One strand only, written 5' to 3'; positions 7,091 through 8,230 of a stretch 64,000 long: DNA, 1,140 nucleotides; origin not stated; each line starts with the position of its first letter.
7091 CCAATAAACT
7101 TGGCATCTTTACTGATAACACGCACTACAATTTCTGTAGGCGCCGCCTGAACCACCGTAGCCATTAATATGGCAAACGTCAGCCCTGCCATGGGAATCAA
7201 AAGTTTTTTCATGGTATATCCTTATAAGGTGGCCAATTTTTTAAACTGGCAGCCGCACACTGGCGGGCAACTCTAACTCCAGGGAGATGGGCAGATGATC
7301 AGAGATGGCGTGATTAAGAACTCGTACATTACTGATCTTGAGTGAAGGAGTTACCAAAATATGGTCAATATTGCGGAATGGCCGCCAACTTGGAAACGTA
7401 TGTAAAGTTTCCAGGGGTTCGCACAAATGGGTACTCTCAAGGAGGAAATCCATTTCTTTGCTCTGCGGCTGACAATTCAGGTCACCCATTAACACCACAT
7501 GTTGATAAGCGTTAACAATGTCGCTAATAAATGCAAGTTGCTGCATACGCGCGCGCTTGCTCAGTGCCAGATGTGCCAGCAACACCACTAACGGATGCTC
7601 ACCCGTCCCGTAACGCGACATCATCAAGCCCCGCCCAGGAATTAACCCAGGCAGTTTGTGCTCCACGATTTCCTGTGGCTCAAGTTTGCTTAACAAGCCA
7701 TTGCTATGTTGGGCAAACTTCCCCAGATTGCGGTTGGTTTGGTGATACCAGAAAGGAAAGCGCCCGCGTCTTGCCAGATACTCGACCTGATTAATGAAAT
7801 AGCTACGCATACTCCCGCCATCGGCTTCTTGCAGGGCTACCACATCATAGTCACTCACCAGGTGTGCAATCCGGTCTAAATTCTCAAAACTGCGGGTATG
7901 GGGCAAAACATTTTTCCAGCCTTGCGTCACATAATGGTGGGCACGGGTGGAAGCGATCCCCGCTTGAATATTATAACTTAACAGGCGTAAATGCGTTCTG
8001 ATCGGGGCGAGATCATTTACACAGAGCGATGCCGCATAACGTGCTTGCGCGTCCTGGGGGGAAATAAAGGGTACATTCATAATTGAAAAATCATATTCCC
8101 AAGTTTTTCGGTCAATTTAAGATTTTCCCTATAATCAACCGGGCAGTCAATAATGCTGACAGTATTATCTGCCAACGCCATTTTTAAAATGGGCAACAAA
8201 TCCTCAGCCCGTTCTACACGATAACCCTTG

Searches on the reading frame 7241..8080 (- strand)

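Call 62: search_protein_families(library=pfam, max_evalue=1e-10, proteins=[window:7241-8080:-])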
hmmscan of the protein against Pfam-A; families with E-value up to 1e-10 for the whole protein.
window:7241-8080:- (279 aa): 1 family
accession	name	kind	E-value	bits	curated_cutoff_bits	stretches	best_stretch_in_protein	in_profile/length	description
PF03372.29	Exo_endo_phos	-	5.4e-21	75.8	24.5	1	34-262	1-225/225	Endonuclease/Exonuclease/phosphatase family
